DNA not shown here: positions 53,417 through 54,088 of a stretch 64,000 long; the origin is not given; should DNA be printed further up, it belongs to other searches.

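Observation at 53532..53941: SOS-controlled stand-alone OB-fold resembling the DnaE2 C-terminus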

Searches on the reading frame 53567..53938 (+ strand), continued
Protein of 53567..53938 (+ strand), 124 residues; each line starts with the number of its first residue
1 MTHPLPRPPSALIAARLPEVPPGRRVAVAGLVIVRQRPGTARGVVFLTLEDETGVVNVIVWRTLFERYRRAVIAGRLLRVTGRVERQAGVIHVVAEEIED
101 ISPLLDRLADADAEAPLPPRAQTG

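Call 33: find_homologous_proteins(query=P0386, max_evalue=1e-50)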
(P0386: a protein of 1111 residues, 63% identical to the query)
Query P0386 (1111 aa): 8000 proteins with E <= 1e-50 among 8000 candidates; the best 120 are listed.
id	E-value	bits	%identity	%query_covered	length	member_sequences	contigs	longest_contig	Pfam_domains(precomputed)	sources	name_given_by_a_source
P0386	0.0e+0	2552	100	100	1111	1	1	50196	PF02811.27,PF14579.13,PF01336.32,PF17657.7,PF07733.19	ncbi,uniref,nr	ncbi:error-prone DNA polymerase [Ruegeria sp. 2012CJ41-6]|uniref:Error-prone DNA polymerase n=1 Tax=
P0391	0.0e+0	2386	93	100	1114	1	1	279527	PF02811.27,PF14579.13,PF01336.32,PF17657.7,PF07733.19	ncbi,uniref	ncbi:error-prone DNA polymerase [Ruegeria hyattellae]|uniref:error-prone DNA polymerase n=1 Tax=Rueg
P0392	0.0e+0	2241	88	99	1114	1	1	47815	PF02811.27,PF14579.13,PF01336.32,PF17657.7,PF07733.19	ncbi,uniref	ncbi:error-prone DNA polymerase [Ruegeria jejuensis]|uniref:error-prone DNA polymerase n=1 Tax=Ruege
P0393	0.0e+0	2237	88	100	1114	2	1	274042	PF02811.27,PF14579.13,PF01336.32,PF17657.7,PF07733.19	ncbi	ncbi:MAG: error-prone DNA polymerase [Paracoccaceae bacterium]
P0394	0.0e+0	2143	85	99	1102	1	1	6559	PF02811.27,PF14579.13,PF01336.32,PF17657.7,PF07733.19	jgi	-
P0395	0.0e+0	2133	84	100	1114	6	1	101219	PF02811.27,PF14579.13,PF01336.32,PF17657.7,PF07733.19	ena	-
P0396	0.0e+0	2118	84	99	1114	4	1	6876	PF02811.27,PF14579.13,PF01336.32,PF17657.7,PF07733.19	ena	-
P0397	0.0e+0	2115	84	99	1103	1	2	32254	PF02811.27,PF14579.13,PF01336.32,PF17657.7,PF07733.19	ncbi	-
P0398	0.0e+0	2112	84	99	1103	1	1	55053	PF02811.27,PF14579.13,PF01336.32,PF17657.7,PF07733.19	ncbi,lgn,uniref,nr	ncbi:Error-prone DNA polymerase [Roseovarius litorisediminis]|uniref:Error-prone DNA polymerase n=1 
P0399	0.0e+0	2107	83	99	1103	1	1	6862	PF02811.27,PF14579.13,PF01336.32,PF17657.7,PF07733.19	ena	-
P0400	0.0e+0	2106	83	99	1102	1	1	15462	PF02811.27,PF14579.13,PF01336.32,PF17657.7,PF07733.19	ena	-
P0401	0.0e+0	2104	83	99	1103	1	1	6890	PF02811.27,PF14579.13,PF01336.32,PF17657.7,PF07733.19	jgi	-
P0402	0.0e+0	2103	83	99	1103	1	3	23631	PF02811.27,PF14579.13,PF01336.32,PF17657.7,PF07733.19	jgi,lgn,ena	-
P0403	0.0e+0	2102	83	99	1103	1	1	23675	PF02811.27,PF14579.13,PF01336.32,PF17657.7,PF07733.19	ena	-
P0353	0.0e+0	2095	82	99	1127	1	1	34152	PF02811.27,PF14579.13,PF01336.32,PF17657.7,PF07733.19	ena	-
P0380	0.0e+0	2095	83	99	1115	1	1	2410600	PF02811.27,PF14579.13,PF01336.32,PF17657.7,PF07733.19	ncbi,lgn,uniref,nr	ncbi:Error-prone DNA polymerase [Defluviimonas aquaemixtae]|uniref:Error-prone DNA polymerase n=1 Ta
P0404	0.0e+0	2087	82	100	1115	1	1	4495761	PF02811.27,PF14579.13,PF01336.32,PF17657.7,PF07733.19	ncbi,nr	ncbi:error-prone DNA polymerase [Rhodobacteraceae bacterium D3-12]|nr:error-prone DNA polymerase [Rh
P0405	0.0e+0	2086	83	99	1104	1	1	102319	PF02811.27,PF14579.13,PF01336.32,PF17657.7,PF07733.19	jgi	jgi:error-prone DNA polymerase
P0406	0.0e+0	2083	83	99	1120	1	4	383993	PF02811.27,PF14579.13,PF01336.32,PF17657.7,PF07733.19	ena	-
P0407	0.0e+0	2082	83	99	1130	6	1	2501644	PF02811.27,PF14579.13,PF01336.32,PF17657.7,PF07733.19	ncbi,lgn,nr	ncbi:error-prone DNA polymerase [Rhodobacteraceae bacterium LMO-12]|nr:error-prone DNA polymerase [R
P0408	0.0e+0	2081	83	99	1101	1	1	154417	PF02811.27,PF14579.13,PF01336.32,PF17657.7,PF07733.19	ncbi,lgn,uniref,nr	ncbi:Error-prone DNA polymerase [Roseovarius albus]|uniref:Error-prone DNA polymerase n=1 Tax=Roseov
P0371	0.0e+0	2081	81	100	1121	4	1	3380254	PF02811.27,PF14579.13,PF01336.32,PF17657.7,PF07733.19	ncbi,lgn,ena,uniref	ncbi:error-prone DNA polymerase [Thalassovita sp.]|uniref:error-prone DNA polymerase n=1 Tax=Thalass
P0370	0.0e+0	2080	83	99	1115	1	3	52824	PF02811.27,PF14579.13,PF01336.32,PF17657.7,PF07733.19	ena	-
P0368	0.0e+0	2080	83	99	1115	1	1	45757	PF02811.27,PF14579.13,PF01336.32,PF17657.7,PF07733.19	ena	-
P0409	0.0e+0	2080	83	99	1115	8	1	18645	PF02811.27,PF14579.13,PF01336.32,PF17657.7,PF07733.19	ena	-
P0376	0.0e+0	2079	81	100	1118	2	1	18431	PF02811.27,PF14579.13,PF01336.32,PF17657.7,PF07733.19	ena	-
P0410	0.0e+0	2078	82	100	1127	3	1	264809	PF02811.27,PF14579.13,PF01336.32,PF17657.7,PF07733.19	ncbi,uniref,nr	ncbi:error-prone DNA polymerase [Ruegeria arenilitoris]|uniref:error-prone DNA polymerase n=1 Tax=Ru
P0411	0.0e+0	2078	83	99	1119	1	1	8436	PF02811.27,PF14579.13,PF01336.32,PF17657.7,PF07733.19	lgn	-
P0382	0.0e+0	2078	83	99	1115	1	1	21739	PF02811.27,PF14579.13,PF01336.32,PF17657.7,PF07733.19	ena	-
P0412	0.0e+0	2075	83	99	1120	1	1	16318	PF02811.27,PF14579.13,PF01336.32,PF17657.7,PF07733.19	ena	-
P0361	0.0e+0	2075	82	99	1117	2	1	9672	PF02811.27,PF14579.13,PF01336.32,PF17657.7,PF07733.19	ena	-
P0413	0.0e+0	2075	81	99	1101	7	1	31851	PF02811.27,PF14579.13,PF01336.32,PF17657.7,PF07733.19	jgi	-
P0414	0.0e+0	2074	83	99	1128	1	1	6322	PF02811.27,PF14579.13,PF01336.32,PF17657.7,PF07733.19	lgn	-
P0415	0.0e+0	2071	82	99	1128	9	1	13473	PF02811.27,PF14579.13,PF01336.32,PF17657.7,PF07733.19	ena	-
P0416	0.0e+0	2070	82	99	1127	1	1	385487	PF02811.27,PF14579.13,PF01336.32,PF17657.7,PF07733.19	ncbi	ncbi:MAG: error-prone DNA polymerase [Pseudomonadota bacterium]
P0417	0.0e+0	2070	83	99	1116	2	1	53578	PF02811.27,PF14579.13,PF01336.32,PF17657.7,PF07733.19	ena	-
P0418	0.0e+0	2069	82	100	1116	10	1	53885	PF02811.27,PF14579.13,PF01336.32,PF17657.7,PF07733.19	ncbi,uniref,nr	ncbi:error-prone DNA polymerase [Pseudooceanicola lipolyticus]|uniref:Error-prone DNA polymerase n=1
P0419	0.0e+0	2067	80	100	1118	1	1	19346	PF02811.27,PF14579.13,PF01336.32,PF17657.7,PF07733.19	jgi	jgi:error-prone DNA polymerase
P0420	0.0e+0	2066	82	99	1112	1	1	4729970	PF02811.27,PF14579.13,PF01336.32,PF17657.7,PF07733.19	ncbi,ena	-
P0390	0.0e+0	2066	82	100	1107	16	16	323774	PF02811.27,PF14579.13,PF01336.32,PF17657.7,PF07733.19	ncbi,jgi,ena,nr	ncbi:MAG: error-prone DNA polymerase [Rhodobacteraceae bacterium CG17_big_fil_post_rev_8_21_14_2_50_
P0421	0.0e+0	2062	81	99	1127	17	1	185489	PF02811.27,PF14579.13,PF01336.32,PF17657.7,PF07733.19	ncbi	-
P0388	0.0e+0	2061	82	99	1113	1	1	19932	PF02811.27,PF14579.13,PF01336.32,PF17657.7,PF07733.19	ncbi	-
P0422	0.0e+0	2060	82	99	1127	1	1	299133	PF02811.27,PF14579.13,PF01336.32,PF17657.7,PF07733.19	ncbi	-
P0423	0.0e+0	2059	82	99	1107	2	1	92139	PF02811.27,PF14579.13,PF01336.32,PF17657.7,PF07733.19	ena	-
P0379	0.0e+0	2058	82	100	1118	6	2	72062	PF02811.27,PF14579.13,PF01336.32,PF17657.7,PF07733.19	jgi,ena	-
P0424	0.0e+0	2058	82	99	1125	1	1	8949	PF02811.27,PF14579.13,PF01336.32,PF17657.7,PF07733.19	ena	-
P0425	0.0e+0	2057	82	100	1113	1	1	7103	PF02811.27,PF14579.13,PF01336.32,PF17657.7,PF07733.19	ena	-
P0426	0.0e+0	2056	82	99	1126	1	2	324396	PF02811.27,PF14579.13,PF01336.32,PF17657.7,PF07733.19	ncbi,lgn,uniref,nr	ncbi:error-prone DNA polymerase [Aquicoccus porphyridii]|uniref:error-prone DNA polymerase n=1 Tax=A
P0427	0.0e+0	2051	81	99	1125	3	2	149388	PF02811.27,PF14579.13,PF01336.32,PF17657.7,PF07733.19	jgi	jgi:error-prone DNA polymerase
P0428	0.0e+0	2051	81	99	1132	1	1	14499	PF02811.27,PF14579.13,PF01336.32,PF17657.7,PF07733.19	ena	-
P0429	0.0e+0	2050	82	99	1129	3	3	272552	PF02811.27,PF14579.13,PF01336.32,PF17657.7,PF07733.19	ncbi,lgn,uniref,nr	ncbi:error-prone DNA polymerase [Roseovarius aestuarii]|uniref:Error-prone DNA polymerase n=1 Tax=Ro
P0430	0.0e+0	2049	82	99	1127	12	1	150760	PF02811.27,PF14579.13,PF01336.32,PF17657.7,PF07733.19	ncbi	-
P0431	0.0e+0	2048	81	100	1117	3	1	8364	PF02811.27,PF14579.13,PF01336.32,PF17657.7,PF07733.19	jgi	-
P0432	0.0e+0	2047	81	99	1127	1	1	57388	PF02811.27,PF14579.13,PF01336.32,PF17657.7,PF07733.19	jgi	jgi:error-prone DNA polymerase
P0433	0.0e+0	2047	82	99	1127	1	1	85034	PF02811.27,PF14579.13,PF01336.32,PF17657.7,PF07733.19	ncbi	-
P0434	0.0e+0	2045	82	99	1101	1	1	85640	PF02811.27,PF14579.13,PF01336.32,PF17657.7,PF07733.19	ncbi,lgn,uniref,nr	ncbi:error-prone DNA polymerase [Ruegeria pomeroyi]|uniref:error-prone DNA polymerase n=1 Tax=Rueger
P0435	0.0e+0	2044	82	100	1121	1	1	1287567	PF02811.27,PF14579.13,PF01336.32,PF17657.7,PF07733.19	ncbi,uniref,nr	ncbi:error-prone DNA polymerase [Actibacterium ureilyticum]|uniref:error-prone DNA polymerase n=1 Ta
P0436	0.0e+0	2042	82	99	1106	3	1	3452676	PF02811.27,PF14579.13,PF01336.32,PF17657.7,PF07733.19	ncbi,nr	ncbi:MAG: error-prone DNA polymerase [Roseovarius pacificus]|nr:error-prone DNA polymerase [Roseovar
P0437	0.0e+0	2041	80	100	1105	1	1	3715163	PF02811.27,PF14579.13,PF01336.32,PF17657.7,PF07733.19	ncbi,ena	-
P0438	0.0e+0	2041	82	99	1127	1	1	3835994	PF02811.27,PF14579.13,PF01336.32,PF17657.7,PF07733.19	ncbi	ncbi:error-prone DNA polymerase [Roseobacteraceae bacterium NS-SX3]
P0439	0.0e+0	2040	81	99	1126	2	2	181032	PF02811.27,PF14579.13,PF01336.32,PF17657.7,PF07733.19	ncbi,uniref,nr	ncbi:DNA polymerase III subunit alpha [Aquicoccus porphyridii]|uniref:Error-prone DNA polymerase n=1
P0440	0.0e+0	2040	82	99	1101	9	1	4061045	PF02811.27,PF14579.13,PF01336.32,PF17657.7,PF07733.19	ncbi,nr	ncbi:error-prone DNA polymerase [Ruegeria pomeroyi]|nr:error-prone DNA polymerase [Ruegeria pomeroyi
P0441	0.0e+0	2038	81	99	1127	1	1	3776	PF02811.27,PF14579.13,PF01336.32,PF17657.7,PF07733.19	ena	-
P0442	0.0e+0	2038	82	99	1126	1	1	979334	PF02811.27,PF14579.13,PF01336.32,PF17657.7,PF07733.19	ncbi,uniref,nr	ncbi:error-prone DNA polymerase [Sinisalibacter aestuarii]|uniref:Error-prone DNA polymerase n=1 Tax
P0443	0.0e+0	2036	82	99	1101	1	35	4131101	PF02811.27,PF14579.13,PF01336.32,PF17657.7,PF07733.19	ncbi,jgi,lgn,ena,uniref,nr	ncbi:error-prone DNA polymerase [Ruegeria pomeroyi]|uniref:Error-prone DNA polymerase n=2 Tax=Rueger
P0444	0.0e+0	2036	82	99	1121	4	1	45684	PF02811.27,PF14579.13,PF01336.32,PF17657.7,PF07733.19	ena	-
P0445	0.0e+0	2036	80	99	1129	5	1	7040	PF02811.27,PF14579.13,PF01336.32,PF17657.7,PF07733.19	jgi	jgi:error-prone DNA polymerase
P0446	0.0e+0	2036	81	99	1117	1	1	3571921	PF02811.27,PF14579.13,PF01336.32,PF17657.7,PF07733.19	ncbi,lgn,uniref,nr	ncbi:error-prone DNA polymerase [Litoreibacter janthinus]|uniref:Error-prone DNA polymerase n=1 Tax=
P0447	0.0e+0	2036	82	99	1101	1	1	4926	PF02811.27,PF14579.13,PF01336.32,PF17657.7,PF07733.19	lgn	-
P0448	0.0e+0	2035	81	100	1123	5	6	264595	PF02811.27,PF14579.13,PF01336.32,PF17657.7,PF07733.19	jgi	jgi:error-prone DNA polymerase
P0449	0.0e+0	2035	80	99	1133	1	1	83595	PF02811.27,PF14579.13,PF01336.32,PF17657.7,PF07733.19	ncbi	ncbi:MAG: error-prone DNA polymerase [Pseudomonadota bacterium]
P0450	0.0e+0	2031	80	99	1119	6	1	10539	PF02811.27,PF14579.13,PF01336.32,PF17657.7,PF07733.19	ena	-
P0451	0.0e+0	2031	81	99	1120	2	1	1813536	PF02811.27,PF14579.13,PF01336.32,PF17657.7,PF07733.19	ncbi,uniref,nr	ncbi:error-prone DNA polymerase [Defluviimonas sp. WL0002]|uniref:Error-prone DNA polymerase n=1 Tax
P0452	0.0e+0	2030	81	99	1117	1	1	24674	PF02811.27,PF14579.13,PF01336.32,PF17657.7,PF07733.19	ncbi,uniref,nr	ncbi:error-prone DNA polymerase [Litoreibacter halocynthiae]|uniref:error-prone DNA polymerase n=1 T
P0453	0.0e+0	2029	81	99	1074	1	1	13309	PF02811.27,PF14579.13,PF01336.32,PF17657.7,PF07733.19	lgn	-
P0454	0.0e+0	2028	80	99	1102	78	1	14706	PF02811.27,PF14579.13,PF01336.32,PF17657.7,PF07733.19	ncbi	-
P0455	0.0e+0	2027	80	99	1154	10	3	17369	PF02811.27,PF14579.13,PF01336.32,PF17657.7,PF07733.19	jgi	jgi:error-prone DNA polymerase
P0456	0.0e+0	2027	81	99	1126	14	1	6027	PF02811.27,PF14579.13,PF01336.32,PF17657.7,PF07733.19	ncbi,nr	ncbi:error-prone DNA polymerase [Ponticoccus gilvus]|nr:error-prone DNA polymerase [Enemella evansia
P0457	0.0e+0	2027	80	99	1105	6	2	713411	PF02811.27,PF14579.13,PF01336.32,PF17657.7,PF07733.19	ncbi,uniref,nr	ncbi:error-prone DNA polymerase [uncultured Roseobacter sp.]|uniref:error-prone DNA polymerase n=1 T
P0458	0.0e+0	2027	82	99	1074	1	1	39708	PF02811.27,PF14579.13,PF01336.32,PF17657.7,PF07733.19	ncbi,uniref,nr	ncbi:error-prone DNA polymerase [Thalassovita mangrovi]|uniref:Error-prone DNA polymerase n=1 Tax=Th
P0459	0.0e+0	2026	81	99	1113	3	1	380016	PF02811.27,PF14579.13,PF01336.32,PF17657.7,PF07733.19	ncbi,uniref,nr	ncbi:error-prone DNA polymerase [Aliiroseovarius sp. S2029]|uniref:error-prone DNA polymerase n=1 Ta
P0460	0.0e+0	2025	81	92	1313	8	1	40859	PF02811.27,PF14579.13,PF01336.32,PF17657.7,PF07733.19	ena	-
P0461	0.0e+0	2025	81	99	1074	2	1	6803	PF02811.27,PF14579.13,PF01336.32,PF17657.7,PF07733.19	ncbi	-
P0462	0.0e+0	2024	81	99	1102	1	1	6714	PF02811.27,PF14579.13,PF01336.32,PF17657.7,PF07733.19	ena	-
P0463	0.0e+0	2024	81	100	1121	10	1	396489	PF02811.27,PF14579.13,PF01336.32,PF17657.7,PF07733.19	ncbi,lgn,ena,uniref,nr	ncbi:error-prone DNA polymerase [Sulfitobacter sp. PR48]|uniref:error-prone DNA polymerase n=1 Tax=S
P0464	0.0e+0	2023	82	99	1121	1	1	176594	PF02811.27,PF14579.13,PF01336.32,PF17657.7,PF07733.19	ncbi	ncbi:MAG: error-prone DNA polymerase [Paracoccaceae bacterium]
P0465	0.0e+0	2022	81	99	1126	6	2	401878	PF02811.27,PF14579.13,PF01336.32,PF17657.7,PF07733.19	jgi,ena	jgi:error-prone DNA polymerase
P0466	0.0e+0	2022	80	99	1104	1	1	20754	PF02811.27,PF14579.13,PF01336.32,PF17657.7,PF07733.19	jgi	-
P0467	0.0e+0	2021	80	99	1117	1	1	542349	PF02811.27,PF14579.13,PF01336.32,PF17657.7,PF07733.19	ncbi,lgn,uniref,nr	ncbi:error-prone DNA polymerase, DnaE-like [Litoreibacter ascidiaceicola]|uniref:Error-prone DNA pol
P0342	0.0e+0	2020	81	99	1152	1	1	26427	PF02811.27,PF14579.13,PF01336.32,PF17657.7,PF07733.19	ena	-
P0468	0.0e+0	2020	79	100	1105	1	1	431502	PF02811.27,PF14579.13,PF01336.32,PF17657.7,PF07733.19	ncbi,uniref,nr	ncbi:error-prone DNA polymerase [uncultured Roseovarius sp.]|uniref:error-prone DNA polymerase n=1 T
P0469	0.0e+0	2019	81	99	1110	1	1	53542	PF02811.27,PF14579.13,PF01336.32,PF17657.7,PF07733.19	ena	-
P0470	0.0e+0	2019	80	99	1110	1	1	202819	PF02811.27,PF14579.13,PF01336.32,PF17657.7,PF07733.19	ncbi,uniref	ncbi:error-prone DNA polymerase [Shimia sp. SDUM112013]|uniref:error-prone DNA polymerase n=1 Tax=Sh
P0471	0.0e+0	2018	80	99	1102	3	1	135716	PF02811.27,PF14579.13,PF01336.32,PF17657.7,PF07733.19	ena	-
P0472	0.0e+0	2018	81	99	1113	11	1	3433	PF02811.27,PF14579.13,PF01336.32,PF17657.7,PF07733.19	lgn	-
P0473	0.0e+0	2017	81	99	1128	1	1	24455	PF02811.27,PF14579.13,PF01336.32,PF17657.7,PF07733.19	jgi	jgi:error-prone DNA polymerase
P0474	0.0e+0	2016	80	100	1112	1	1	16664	PF02811.27,PF14579.13,PF01336.32,PF17657.7,PF07733.19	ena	-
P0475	0.0e+0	2016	81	99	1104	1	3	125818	PF02811.27,PF14579.13,PF01336.32,PF17657.7,PF07733.19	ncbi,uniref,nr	ncbi:MAG: error-prone DNA polymerase [Pseudomonadota bacterium]|uniref:error-prone DNA polymerase n=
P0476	0.0e+0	2016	79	99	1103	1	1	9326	PF02811.27,PF14579.13,PF01336.32,PF17657.7,PF07733.19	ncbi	-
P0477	0.0e+0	2016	80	100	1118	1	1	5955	PF02811.27,PF14579.13,PF01336.32,PF17657.7,PF07733.19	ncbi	-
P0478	0.0e+0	2015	80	99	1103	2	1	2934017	PF02811.27,PF14579.13,PF01336.32,PF17657.7,PF07733.19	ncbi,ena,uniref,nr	ncbi:error-prone DNA polymerase [Marivivens sp. LCG002]|uniref:error-prone DNA polymerase n=1 Tax=Ma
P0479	0.0e+0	2015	80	100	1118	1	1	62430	PF02811.27,PF14579.13,PF01336.32,PF17657.7,PF07733.19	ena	-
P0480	0.0e+0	2014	80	100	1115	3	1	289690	PF02811.27,PF14579.13,PF01336.32,PF17657.7,PF07733.19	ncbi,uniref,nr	ncbi:error-prone DNA polymerase [uncultured Ruegeria sp.]|uniref:error-prone DNA polymerase n=1 Tax=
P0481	0.0e+0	2014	79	100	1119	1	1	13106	PF02811.27,PF14579.13,PF01336.32,PF17657.7,PF07733.19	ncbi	ncbi:MAG: error-prone DNA polymerase [Albidovulum sp.]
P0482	0.0e+0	2014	80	99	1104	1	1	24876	PF02811.27,PF14579.13,PF01336.32,PF17657.7,PF07733.19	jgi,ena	-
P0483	0.0e+0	2014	80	99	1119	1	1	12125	PF02811.27,PF14579.13,PF01336.32,PF17657.7,PF07733.19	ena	-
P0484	0.0e+0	2014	81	99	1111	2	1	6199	PF02811.27,PF14579.13,PF01336.32,PF17657.7,PF07733.19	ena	-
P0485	0.0e+0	2014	80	99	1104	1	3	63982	PF02811.27,PF14579.13,PF01336.32,PF17657.7,PF07733.19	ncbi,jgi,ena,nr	ncbi:MAG TPA: error-prone DNA polymerase [Roseovarius sp.]|nr:error-prone DNA polymerase [Roseovariu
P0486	0.0e+0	2013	80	99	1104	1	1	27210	PF02811.27,PF14579.13,PF01336.32,PF17657.7,PF07733.19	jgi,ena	-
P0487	0.0e+0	2013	81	99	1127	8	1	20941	PF02811.27,PF14579.13,PF01336.32,PF17657.7,PF07733.19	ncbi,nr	ncbi:DNA polymerase [Rhodovulum sp. NI22]|nr:DNA polymerase [Rhodovulum sp. NI22]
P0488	0.0e+0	2013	80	99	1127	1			PF02811.27,PF14579.13,PF01336.32,PF17657.7,PF07733.19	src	-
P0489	0.0e+0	2012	80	99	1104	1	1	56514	PF02811.27,PF14579.13,PF01336.32,PF17657.7,PF07733.19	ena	-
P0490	0.0e+0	2012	80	99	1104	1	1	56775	PF02811.27,PF14579.13,PF01336.32,PF17657.7,PF07733.19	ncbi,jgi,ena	-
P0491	0.0e+0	2012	80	99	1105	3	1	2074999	PF02811.27,PF14579.13,PF01336.32,PF17657.7,PF07733.19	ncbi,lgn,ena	-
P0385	0.0e+0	2011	79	99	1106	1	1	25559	PF02811.27,PF14579.13,PF01336.32,PF17657.7,PF07733.19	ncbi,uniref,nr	ncbi:error-prone DNA polymerase [Parasulfitobacter algicola]|uniref:Error-prone DNA polymerase n=1 T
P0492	0.0e+0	2010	79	99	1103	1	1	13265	PF02811.27,PF14579.13,PF01336.32,PF17657.7,PF07733.19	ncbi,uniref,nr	ncbi:error-prone DNA polymerase [Roseovarius mucosus]|uniref:error-prone DNA polymerase n=1 Tax=Rose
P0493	0.0e+0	2010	81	99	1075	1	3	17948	PF02811.27,PF14579.13,PF01336.32,PF17657.7,PF07733.19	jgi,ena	-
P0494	0.0e+0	2010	79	99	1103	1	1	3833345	PF02811.27,PF14579.13,PF01336.32,PF17657.7,PF07733.19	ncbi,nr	ncbi:DNA polymerase III subunit alpha [Pseudohalocynthiibacter aestuariivivens]|nr:error-prone DNA p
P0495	0.0e+0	2009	80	100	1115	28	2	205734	PF02811.27,PF14579.13,PF01336.32,PF17657.7,PF07733.19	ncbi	-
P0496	0.0e+0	2009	80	100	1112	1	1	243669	PF02811.27,PF14579.13,PF01336.32,PF17657.7,PF07733.19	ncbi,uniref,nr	ncbi:DNA polymerase III subunit alpha [Actibacterium atlanticum]|uniref:Error-prone DNA polymerase n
